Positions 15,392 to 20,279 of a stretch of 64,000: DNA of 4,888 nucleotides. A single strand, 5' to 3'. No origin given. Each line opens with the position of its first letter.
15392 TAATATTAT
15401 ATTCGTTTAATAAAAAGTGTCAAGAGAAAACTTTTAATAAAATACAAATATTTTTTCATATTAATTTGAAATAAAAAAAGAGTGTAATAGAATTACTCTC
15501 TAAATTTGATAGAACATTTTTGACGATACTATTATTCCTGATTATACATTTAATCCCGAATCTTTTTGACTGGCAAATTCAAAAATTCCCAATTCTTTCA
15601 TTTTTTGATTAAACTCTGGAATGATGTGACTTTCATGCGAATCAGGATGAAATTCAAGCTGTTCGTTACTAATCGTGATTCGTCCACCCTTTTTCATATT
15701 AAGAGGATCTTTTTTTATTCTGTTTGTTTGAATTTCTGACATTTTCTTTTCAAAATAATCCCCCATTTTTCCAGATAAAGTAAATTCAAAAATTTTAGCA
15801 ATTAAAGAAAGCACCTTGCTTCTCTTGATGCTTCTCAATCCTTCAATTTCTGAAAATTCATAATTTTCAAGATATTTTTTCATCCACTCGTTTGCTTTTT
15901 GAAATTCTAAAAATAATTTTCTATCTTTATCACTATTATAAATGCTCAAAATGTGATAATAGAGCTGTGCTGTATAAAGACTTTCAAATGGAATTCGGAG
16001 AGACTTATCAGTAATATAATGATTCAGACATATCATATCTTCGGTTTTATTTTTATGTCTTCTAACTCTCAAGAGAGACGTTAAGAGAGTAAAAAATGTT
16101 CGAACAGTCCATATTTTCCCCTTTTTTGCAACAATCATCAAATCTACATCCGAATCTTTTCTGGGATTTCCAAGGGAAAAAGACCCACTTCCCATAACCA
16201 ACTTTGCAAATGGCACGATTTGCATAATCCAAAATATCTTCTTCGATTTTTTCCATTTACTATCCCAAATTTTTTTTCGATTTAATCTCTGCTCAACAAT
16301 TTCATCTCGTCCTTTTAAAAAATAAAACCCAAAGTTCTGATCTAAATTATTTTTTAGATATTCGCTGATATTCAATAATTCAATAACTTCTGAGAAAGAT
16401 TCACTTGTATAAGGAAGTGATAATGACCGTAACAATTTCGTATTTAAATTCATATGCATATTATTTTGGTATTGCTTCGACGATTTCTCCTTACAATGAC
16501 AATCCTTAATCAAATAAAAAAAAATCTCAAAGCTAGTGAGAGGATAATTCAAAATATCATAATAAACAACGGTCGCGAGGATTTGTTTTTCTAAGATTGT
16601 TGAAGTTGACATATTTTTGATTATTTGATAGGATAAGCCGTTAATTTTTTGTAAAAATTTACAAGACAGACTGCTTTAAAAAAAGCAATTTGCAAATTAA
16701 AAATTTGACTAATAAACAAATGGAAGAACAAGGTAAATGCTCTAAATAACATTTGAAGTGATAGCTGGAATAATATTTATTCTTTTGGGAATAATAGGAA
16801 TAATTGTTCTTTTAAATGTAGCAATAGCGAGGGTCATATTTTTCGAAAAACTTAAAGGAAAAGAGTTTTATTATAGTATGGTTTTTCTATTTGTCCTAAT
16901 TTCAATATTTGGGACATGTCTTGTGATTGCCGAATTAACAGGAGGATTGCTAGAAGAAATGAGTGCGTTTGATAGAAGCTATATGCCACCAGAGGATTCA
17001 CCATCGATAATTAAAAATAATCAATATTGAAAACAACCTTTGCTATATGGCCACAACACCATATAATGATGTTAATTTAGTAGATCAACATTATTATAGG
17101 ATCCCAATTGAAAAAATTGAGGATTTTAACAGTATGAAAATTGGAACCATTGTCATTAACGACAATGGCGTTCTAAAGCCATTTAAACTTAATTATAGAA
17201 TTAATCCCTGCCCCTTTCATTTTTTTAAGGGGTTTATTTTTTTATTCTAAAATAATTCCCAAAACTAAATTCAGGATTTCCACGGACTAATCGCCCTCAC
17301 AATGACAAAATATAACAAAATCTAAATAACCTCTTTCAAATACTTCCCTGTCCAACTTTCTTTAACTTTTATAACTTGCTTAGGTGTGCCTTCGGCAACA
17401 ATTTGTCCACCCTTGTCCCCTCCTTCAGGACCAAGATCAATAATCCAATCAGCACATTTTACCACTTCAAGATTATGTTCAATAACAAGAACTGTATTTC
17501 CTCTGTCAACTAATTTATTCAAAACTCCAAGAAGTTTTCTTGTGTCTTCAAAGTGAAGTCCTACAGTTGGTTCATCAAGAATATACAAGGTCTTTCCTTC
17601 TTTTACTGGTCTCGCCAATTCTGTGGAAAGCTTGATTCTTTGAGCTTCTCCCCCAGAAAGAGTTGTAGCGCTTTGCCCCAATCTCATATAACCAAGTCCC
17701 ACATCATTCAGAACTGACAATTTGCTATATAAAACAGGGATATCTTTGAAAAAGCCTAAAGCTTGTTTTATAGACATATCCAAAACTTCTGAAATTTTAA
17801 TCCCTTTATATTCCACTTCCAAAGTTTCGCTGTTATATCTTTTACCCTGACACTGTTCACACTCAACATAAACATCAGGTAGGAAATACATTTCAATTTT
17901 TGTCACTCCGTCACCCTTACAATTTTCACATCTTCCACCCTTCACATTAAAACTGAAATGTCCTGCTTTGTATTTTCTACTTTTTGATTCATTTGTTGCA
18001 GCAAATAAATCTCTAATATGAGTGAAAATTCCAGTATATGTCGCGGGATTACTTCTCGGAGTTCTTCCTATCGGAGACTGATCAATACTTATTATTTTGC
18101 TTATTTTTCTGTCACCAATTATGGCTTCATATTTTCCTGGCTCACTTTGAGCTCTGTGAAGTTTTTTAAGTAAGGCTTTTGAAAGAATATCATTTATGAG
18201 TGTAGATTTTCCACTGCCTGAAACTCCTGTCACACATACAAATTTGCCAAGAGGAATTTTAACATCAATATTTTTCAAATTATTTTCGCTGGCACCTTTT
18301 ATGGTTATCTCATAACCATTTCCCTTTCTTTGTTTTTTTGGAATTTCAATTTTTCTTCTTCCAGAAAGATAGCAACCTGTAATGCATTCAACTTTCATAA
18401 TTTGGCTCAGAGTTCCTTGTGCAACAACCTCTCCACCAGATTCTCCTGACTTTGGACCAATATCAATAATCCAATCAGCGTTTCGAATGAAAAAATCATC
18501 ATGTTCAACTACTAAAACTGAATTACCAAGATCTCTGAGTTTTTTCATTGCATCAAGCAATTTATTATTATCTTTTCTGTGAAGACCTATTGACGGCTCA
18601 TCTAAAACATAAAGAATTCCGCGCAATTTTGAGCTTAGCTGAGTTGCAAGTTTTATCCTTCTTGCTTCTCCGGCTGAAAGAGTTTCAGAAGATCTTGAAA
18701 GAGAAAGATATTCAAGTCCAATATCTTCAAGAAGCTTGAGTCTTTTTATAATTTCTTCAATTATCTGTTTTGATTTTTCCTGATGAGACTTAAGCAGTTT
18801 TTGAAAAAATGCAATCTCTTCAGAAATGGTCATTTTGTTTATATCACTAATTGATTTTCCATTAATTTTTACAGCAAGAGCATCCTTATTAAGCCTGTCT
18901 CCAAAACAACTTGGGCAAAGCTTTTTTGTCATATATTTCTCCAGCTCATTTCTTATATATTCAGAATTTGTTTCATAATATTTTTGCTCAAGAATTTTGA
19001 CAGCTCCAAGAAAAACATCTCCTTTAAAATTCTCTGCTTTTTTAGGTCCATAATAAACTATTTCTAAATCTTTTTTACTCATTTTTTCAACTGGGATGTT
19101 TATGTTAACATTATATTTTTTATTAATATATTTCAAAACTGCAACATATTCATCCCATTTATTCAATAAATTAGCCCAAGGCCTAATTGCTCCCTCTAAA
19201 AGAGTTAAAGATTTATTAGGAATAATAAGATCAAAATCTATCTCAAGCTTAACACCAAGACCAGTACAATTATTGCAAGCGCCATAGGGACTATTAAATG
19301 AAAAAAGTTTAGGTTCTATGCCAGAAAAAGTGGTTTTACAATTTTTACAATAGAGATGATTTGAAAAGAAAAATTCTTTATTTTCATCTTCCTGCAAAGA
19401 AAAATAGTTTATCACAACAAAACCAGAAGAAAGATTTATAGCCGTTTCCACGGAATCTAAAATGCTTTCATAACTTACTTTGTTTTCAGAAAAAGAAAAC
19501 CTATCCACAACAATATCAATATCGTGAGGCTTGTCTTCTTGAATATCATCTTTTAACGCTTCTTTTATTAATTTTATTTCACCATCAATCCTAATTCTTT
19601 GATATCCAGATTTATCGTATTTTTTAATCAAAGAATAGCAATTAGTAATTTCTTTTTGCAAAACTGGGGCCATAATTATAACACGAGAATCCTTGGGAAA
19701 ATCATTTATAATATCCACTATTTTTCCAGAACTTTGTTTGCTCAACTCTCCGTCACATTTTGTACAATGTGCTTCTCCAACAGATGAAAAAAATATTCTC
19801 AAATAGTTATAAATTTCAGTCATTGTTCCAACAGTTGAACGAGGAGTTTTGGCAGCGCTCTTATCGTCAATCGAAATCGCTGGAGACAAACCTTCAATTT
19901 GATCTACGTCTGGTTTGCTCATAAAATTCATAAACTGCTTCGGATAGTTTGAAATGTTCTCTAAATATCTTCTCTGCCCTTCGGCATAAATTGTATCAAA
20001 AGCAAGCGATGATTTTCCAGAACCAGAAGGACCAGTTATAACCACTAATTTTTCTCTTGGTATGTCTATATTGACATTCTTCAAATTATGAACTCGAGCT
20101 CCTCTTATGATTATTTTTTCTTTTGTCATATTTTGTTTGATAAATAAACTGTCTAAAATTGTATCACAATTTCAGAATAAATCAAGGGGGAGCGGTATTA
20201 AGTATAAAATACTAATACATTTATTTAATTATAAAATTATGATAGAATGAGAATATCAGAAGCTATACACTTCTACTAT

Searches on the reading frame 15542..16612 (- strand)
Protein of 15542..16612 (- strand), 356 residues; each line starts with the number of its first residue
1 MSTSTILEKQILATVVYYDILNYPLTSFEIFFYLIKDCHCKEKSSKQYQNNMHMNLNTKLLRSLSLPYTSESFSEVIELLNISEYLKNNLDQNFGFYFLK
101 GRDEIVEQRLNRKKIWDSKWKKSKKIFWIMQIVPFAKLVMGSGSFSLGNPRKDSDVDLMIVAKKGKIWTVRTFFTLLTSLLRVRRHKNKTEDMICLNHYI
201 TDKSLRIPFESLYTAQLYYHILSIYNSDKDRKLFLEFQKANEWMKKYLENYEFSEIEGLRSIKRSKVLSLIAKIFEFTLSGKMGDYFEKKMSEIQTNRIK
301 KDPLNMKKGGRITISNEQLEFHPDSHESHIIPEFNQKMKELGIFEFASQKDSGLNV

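Call 51: search_protein_families(library=pfam, proteins=[window:15542-16612:-], max_evalue=0.001)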
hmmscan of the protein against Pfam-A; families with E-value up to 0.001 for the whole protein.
window:15542-16612:- (356 aa): 1 family
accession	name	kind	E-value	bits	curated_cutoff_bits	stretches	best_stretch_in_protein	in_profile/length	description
PF18765.7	Polbeta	-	0.00081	19.9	26.9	0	143-198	20-71/93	Polymerase beta, Nucleotidyltransferase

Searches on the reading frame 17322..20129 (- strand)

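Call 51: search_protein_families(library=pfam, proteins=[window:17322-20129:-], max_evalue=0.001)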
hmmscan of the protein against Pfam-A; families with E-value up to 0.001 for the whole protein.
window:17322-20129:- (935 aa): 19 families
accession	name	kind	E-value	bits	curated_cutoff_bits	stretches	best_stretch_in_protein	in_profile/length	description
PF17760.6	UvrA_inter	-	2.5e-24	85.7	23.3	1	132-241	1-106/109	UvrA interaction domain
PF00005.33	ABC_tran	-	3.1e-23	83.3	25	2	16-43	1-28/137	ABC transporter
PF17755.6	UvrA_DNA-bind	-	2.8e-19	69.9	23.2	1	298-398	1-110/110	UvrA DNA-binding domain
PF02463.25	SMC_N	-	2.3e-11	44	40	0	815-897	135-209/220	RecF/RecN/SMC N terminal domain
PF13304.12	AAA_21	-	2.6e-10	41.3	27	0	821-889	235-302/304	AAA domain, putative AbiEii toxin, Type IV TA system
PF03193.22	RsgA_GTPase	-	9.6e-09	35.7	30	1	594-654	72-132/174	RsgA GTPase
PF13191.12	AAA_16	-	1.1e-08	36.2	32.6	0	22-48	20-45/167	AAA ATPase domain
PF13555.12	AAA_29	-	1.1e-08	35.1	27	0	17-42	13-38/61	P-loop containing region of AAA domain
PF20720.3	nSTAND3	-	2.1e-07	31.2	27.2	0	25-52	16-43/155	Novel STAND NTPase 3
PF20703.3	nSTAND1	-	8.9e-07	29.3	27.1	0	20-52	27-59/379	Novel STAND NTPase 1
PF13401.12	AAA_22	-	7.3e-06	26.8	27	0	629-652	6-29/130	AAA domain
PF13476.12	AAA_23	-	2e-05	25.8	27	0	5-42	1-35/201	AAA domain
PF13481.12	AAA_25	-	2.3e-05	24.5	27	0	22-46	29-53/195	AAA domain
PF25199.1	nSTAND_NTPase5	-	4.2e-05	23.8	34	0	629-653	42-66/145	Novel STAND NTPase 5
PF13173.12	AAA_14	-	0.0001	22.8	27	0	26-51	2-27/129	AAA domain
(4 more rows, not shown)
